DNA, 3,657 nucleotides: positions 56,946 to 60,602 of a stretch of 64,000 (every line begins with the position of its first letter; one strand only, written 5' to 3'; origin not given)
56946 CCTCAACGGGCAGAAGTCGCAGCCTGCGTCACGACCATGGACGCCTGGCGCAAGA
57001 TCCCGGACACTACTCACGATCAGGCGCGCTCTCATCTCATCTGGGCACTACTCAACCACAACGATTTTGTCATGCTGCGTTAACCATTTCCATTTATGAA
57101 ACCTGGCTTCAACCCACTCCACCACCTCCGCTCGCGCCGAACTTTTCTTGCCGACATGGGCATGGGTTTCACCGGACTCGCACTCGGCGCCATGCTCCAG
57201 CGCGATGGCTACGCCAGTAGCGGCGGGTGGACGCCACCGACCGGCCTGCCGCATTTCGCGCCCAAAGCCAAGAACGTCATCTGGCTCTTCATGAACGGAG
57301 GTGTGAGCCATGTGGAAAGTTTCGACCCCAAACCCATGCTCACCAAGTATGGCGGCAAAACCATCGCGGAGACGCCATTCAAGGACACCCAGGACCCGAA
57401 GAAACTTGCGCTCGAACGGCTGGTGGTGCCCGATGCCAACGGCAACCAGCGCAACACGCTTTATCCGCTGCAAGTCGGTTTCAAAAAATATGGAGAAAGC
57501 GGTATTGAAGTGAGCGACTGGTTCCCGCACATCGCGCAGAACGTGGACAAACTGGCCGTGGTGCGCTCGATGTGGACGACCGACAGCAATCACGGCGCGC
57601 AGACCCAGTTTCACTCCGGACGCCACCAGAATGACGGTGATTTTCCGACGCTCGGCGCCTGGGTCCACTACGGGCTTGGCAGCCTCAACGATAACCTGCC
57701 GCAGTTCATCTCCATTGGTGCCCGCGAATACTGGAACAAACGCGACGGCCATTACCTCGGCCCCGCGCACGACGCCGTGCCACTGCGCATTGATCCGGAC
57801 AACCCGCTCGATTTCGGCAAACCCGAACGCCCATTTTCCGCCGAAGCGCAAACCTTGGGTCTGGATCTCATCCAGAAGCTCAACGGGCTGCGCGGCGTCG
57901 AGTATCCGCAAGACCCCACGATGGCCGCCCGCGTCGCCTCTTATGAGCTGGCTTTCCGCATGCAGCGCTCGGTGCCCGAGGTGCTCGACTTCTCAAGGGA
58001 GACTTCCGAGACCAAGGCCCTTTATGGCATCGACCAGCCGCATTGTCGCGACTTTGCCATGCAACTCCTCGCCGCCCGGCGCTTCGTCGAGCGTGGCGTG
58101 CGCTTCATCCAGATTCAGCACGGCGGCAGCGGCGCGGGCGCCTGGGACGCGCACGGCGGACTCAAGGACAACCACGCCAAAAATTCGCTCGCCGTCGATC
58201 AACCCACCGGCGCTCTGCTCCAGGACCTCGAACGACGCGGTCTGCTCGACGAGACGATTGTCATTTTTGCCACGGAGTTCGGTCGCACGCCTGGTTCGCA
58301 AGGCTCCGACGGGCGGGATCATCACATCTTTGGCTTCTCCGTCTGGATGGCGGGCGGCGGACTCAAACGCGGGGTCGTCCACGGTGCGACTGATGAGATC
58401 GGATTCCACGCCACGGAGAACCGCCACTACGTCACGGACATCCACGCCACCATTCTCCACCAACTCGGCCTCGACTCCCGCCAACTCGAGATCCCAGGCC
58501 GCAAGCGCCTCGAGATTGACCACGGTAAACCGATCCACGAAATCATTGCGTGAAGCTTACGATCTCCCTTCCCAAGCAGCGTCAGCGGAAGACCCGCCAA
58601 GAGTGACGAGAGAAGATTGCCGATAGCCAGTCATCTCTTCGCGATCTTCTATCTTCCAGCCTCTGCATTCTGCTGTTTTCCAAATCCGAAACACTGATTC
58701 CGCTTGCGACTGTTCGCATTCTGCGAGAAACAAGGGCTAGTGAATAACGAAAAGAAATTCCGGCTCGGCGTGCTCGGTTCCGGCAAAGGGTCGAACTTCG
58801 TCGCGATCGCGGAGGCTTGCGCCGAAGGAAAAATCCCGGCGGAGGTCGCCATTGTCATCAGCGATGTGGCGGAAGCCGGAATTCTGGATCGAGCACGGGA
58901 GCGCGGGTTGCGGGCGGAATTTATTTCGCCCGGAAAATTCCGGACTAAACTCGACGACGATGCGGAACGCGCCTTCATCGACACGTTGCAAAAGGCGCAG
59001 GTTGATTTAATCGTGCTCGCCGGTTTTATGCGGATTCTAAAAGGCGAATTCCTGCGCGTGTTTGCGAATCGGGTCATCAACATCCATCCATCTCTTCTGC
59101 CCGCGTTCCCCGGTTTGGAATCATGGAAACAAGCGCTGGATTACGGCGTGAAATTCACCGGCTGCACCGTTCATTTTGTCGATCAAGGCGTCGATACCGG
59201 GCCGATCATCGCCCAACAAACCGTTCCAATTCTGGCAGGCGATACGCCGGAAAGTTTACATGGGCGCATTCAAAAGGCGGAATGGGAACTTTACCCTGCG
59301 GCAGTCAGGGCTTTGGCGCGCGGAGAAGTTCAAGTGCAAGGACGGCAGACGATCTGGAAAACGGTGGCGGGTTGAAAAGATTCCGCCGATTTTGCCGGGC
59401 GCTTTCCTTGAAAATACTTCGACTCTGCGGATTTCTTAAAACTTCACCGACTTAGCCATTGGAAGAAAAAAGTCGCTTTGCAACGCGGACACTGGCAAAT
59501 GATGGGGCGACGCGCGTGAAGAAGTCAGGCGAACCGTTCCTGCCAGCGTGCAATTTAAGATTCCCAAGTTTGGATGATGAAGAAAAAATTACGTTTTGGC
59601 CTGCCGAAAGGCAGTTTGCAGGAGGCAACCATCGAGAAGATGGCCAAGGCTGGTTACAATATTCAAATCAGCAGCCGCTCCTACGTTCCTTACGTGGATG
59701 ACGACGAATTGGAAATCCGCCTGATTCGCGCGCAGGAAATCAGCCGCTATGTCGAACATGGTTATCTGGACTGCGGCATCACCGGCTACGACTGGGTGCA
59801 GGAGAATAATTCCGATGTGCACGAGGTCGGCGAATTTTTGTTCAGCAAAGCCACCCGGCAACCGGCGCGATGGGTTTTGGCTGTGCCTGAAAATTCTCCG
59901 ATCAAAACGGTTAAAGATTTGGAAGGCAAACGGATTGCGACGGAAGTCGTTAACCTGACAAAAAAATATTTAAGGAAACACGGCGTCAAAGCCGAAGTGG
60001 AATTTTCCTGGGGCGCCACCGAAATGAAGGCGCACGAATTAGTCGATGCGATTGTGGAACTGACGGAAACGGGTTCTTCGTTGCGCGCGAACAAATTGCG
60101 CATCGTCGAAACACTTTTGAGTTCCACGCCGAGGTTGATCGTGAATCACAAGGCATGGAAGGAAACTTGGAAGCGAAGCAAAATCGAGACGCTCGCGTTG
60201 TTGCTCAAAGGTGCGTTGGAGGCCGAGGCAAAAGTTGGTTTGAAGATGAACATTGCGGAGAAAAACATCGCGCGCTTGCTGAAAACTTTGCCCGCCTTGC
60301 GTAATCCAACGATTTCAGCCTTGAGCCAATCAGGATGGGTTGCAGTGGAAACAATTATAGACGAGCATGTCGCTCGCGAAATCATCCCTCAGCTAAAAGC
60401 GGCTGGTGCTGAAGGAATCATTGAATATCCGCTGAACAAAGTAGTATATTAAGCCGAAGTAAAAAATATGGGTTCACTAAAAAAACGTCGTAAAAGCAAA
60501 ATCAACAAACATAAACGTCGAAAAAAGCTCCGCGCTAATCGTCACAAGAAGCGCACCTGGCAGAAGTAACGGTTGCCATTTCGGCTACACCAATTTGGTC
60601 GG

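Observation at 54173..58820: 4.4-kb DUF1553/DUF1501 gene pair flanked by 127-bp direct repeats of the purN 5' end; the secreted protein borrows the purN start codon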

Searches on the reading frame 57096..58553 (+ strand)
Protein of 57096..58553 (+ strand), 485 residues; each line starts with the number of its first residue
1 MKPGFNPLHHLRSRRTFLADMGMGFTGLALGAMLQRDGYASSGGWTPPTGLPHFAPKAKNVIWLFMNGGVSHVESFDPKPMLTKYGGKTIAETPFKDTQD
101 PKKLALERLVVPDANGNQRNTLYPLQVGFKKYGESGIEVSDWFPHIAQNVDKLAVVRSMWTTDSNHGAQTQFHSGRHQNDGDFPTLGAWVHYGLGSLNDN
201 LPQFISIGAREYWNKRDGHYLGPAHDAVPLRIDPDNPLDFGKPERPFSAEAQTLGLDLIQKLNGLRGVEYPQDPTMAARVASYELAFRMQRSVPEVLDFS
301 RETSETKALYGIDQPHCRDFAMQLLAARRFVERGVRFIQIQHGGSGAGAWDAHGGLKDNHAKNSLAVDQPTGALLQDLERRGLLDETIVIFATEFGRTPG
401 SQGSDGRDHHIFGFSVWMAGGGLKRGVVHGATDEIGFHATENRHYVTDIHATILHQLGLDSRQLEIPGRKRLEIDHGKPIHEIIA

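Call 8: search_protein_families(library=pfam, proteins=[window:57096-58553:+])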
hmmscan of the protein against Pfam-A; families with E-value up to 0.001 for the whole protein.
window:57096-58553:+ (485 aa): 1 family
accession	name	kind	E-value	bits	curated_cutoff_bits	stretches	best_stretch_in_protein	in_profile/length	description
PF07394.17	DUF1501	-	2.6e-124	415.8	27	1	58-484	1-390/390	Protein of unknown function (DUF1501)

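Call 35: find_homologous_proteins(query=window:57096-58553:+, max_evalue=1e-100)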
Query window:57096-58553:+ (485 aa): 7553 proteins with E <= 1e-100 among 8000 candidates; the best 120 are listed.
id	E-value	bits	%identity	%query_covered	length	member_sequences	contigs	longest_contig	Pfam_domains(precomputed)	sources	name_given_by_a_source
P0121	0.0e+0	1091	100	96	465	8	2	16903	PF07394.18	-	-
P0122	0.0e+0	1067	93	100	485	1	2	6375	PF07394.18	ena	-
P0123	0.0e+0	1058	92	100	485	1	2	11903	PF07394.18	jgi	-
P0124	0.0e+0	1017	87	100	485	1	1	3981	PF07394.18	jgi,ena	-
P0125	0.0e+0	1015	88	100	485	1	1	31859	PF07394.18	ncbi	-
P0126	0.0e+0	1010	87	100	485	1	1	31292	PF07394.18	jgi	jgi:hypothetical protein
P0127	8.4e-298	1006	87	100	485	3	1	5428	PF07394.18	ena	-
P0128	4.3e-297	1004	87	100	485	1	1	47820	PF07394.18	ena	-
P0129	5.0e-296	1000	88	97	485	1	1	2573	PF07394.18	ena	-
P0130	6.8e-296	1000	87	100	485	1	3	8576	PF07394.18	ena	-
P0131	1.0e-295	999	88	100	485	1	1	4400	PF07394.18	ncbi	-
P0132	1.0e-295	999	88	99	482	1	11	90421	PF07394.18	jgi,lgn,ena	jgi:hypothetical protein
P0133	1.1e-295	999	88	100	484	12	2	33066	PF07394.18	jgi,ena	jgi:hypothetical protein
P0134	1.2e-295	999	87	100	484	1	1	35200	PF07394.18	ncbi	-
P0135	1.2e-295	999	87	100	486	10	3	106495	PF07394.18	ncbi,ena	-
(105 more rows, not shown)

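Call 36: find_encoding_contigs(protein=P0122, flank=10000, max_places=4)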
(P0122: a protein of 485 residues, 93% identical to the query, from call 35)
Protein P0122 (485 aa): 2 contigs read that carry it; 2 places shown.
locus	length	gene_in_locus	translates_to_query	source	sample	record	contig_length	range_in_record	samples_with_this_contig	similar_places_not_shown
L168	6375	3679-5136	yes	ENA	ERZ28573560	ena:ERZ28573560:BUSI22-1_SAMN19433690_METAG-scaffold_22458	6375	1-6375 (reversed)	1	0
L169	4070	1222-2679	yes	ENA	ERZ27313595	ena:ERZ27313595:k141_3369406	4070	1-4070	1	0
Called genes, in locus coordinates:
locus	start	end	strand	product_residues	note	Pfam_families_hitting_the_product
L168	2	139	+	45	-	?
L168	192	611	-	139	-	PF01878:EVE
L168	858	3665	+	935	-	PF07635:PSCyt1, PF07583:PSCyt2, PF07587:PSD1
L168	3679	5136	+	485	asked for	PF07394:DUF1501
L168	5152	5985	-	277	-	PF07963:N_methyl (weak)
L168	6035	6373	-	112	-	?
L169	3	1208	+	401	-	?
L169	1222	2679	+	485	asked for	PF07394:DUF1501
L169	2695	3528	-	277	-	PF07963:N_methyl (weak)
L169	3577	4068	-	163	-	?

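Call 37: find_encoding_contigs(protein=P0121, flank=10000, max_places=4)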
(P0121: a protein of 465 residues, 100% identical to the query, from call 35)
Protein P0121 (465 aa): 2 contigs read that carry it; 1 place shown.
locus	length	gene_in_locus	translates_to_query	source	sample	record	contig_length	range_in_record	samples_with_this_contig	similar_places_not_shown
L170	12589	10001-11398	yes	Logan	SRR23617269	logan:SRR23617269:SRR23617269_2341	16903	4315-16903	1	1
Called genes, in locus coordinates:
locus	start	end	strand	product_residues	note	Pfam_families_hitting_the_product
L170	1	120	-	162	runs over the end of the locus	-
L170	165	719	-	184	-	PF04542:Sigma70_r2, PF08281:Sigma70_r4_2, PF04545:Sigma70_r4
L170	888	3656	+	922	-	PF03710:GlnE (faint), PF08335:GlnD_UR_UTase, PF27444:GlnD_3rd, PF01842:ACT (weak), PF13291:ACT_4 (faint), PF22754:bHLH-TF_ACT-like_plant (faint), PF24931:ACT_ACR9_3rd, PF26956:ACT_ACR_D1 (weak)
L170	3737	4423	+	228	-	PF02666:PS_Dcarbxylase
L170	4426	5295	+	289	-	PF01066:CDP-OH_P_transf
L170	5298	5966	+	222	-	PF01810:LysE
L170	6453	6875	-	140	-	PF01878:EVE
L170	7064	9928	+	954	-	PF07635:PSCyt1, PF07583:PSCyt2, PF07587:PSD1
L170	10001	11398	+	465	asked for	PF07394:DUF1501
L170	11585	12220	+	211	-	PF00551:Formyl_trans_N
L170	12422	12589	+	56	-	?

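Call 70: find_related_loci(query=window:57096-58553:+, collection=viral_contigs, flank=6000)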
Query window:57096-58553:+ (485 aa) in viral_contigs; peptide patterns used: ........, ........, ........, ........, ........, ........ (x = any residue, [..] = any of these).
8 stretches matched a pattern, but none encodes a relative of the query by tblastn (E <= 1e-3).

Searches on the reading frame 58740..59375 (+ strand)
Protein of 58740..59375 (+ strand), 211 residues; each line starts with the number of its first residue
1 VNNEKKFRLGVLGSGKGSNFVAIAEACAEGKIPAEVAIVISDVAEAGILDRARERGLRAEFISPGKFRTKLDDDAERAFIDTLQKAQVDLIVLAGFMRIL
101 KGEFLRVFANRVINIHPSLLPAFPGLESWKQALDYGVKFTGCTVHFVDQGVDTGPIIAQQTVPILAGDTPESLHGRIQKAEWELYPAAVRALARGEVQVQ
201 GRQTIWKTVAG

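Call 8: search_protein_families(library=pfam, proteins=[window:58740-59375:+])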
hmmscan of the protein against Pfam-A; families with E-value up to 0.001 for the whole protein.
window:58740-59375:+ (211 aa): 1 family
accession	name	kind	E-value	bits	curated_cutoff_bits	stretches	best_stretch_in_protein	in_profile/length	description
PF00551.24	Formyl_trans_N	-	1.8e-52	178.2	26.1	1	9-189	3-181/181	Formyl transferase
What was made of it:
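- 58740..59375 (+): Intact purN (phosphoribosylglycinamide formyltransferase) with a GTG start. Pfam Formyl_trans_N, E=1.8e-52 (call 8).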

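Call 10: find_related_loci(query=window:58740-59375:+, collection=genome_contigs, flank=10000)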
Query window:58740-59375:+ (211 aa) in genome_contigs; peptide patterns used: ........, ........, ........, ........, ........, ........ (x = any residue, [..] = any of these).
600 stretches matched a pattern (row limit reached: there are more); 377 encode a relative of the query (tblastn E <= 1e-3); the best 80 are kept; 80 distinct loci.
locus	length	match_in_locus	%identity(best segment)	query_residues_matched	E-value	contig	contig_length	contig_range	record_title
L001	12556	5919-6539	86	1-207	1e-120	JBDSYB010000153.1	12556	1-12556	MAG: Verrucomicrobiota bacterium isolate cluster1_bin.665 k127_2439214, whole genome shotgun sequence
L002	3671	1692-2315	85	1-208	8e-122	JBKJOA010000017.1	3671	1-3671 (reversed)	MAG: Limisphaerales bacterium isolate ant_bin.391 k117_3705579, whole genome shotgun sequence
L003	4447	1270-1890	85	1-207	3e-119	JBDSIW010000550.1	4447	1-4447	MAG: Verrucomicrobiota bacterium isolate cluster1_bin.308 k127_15780715, whole genome shotgun sequence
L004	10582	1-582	91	15-208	4e-118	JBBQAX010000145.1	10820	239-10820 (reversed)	MAG: Verrucomicrobiota bacterium isolate Co_metawrap_1426 Cmw_1426_k141_9446741_length_10820_cov_8.9712, whole genome sh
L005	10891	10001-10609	84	4-206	1e-115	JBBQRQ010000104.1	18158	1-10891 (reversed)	MAG: Verrucomicrobiota bacterium isolate Co_metawrap_1697 Cmw_1697_k141_13585805_length_18158_cov_23.9898, whole genome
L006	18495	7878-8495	79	1-206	7e-110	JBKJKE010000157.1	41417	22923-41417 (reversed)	MAG: Limisphaerales bacterium isolate ant_bin.228 k117_1160273, whole genome shotgun sequence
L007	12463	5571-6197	78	1-209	3e-109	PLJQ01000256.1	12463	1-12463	MAG: Limisphaerales bacterium isolate palsa_1396 73.20110800_P1M.49_contig_33375, whole genome shotgun sequence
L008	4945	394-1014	76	1-207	2e-108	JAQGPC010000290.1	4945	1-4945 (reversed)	MAG: Pedosphaera sp. isolate RYN_629 scaffold_1219554, whole genome shotgun sequence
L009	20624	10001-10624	75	1-208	1e-107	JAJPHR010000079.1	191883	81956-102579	MAG: Verrucomicrobia bacterium isolate Centralia_MAG_180 k107_8587117, whole genome shotgun sequence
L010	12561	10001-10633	76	1-211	1e-107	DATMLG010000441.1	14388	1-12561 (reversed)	MAG TPA_asm: Verrucomicrobiia bacterium isolate SMAG_U12791 k141_3031002, whole genome shotgun sequence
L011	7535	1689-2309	75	1-207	3e-106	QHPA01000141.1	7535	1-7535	MAG: Verrucomicrobia bacterium isolate AV4 14_0927_12_20cm_scaffold_13690_curated, whole genome shotgun sequence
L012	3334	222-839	74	1-206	3e-107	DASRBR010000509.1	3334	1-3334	MAG TPA_asm: Verrucomicrobiia bacterium isolate SMAG_U9932 k141_542444, whole genome shotgun sequence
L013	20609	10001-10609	76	5-207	2e-104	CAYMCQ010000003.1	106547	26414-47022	MAG TPA_asm: uncultured Verrucomicrobiota bacterium isolate SRP287453_co1_194 genome assembly, contig: NODE_205_length_1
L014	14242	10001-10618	74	1-206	6e-104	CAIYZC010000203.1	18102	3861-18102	MAG: uncultured Pedosphaera sp. isolate Umea_bin-10158 genome assembly, contig: bin-10158:203/870, whole genome shotgun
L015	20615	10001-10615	76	1-205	1e-103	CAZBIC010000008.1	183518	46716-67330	MAG TPA_asm: uncultured Bifidobacterium sp. isolate SRP302895_co1_406 genome assembly, contig: NODE_148_length_183518_co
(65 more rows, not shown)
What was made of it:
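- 58740..59375 (+): 85-91% identical to the PurN of related Limisphaerales MAGs (call 10).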

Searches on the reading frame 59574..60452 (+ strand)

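Call 8: search_protein_families(library=pfam, proteins=[window:59574-60452:+])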
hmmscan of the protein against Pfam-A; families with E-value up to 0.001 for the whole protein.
window:59574-60452:+ (292 aa): 3 families
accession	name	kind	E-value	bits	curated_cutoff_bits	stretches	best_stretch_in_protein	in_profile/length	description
PF01634.23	HisG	-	1.4e-45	155.5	25.5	1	52-212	1-157/158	ATP phosphoribosyltransferase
PF08029.16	HisG_C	-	9.5e-25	87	23.5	1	217-289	1-73/73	HisG, C-terminal domain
PF12974.12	Phosphonate-bd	-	0.00098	19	27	0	96-145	83-138/242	ABC transporter, phosphonate, periplasmic substrate-binding protein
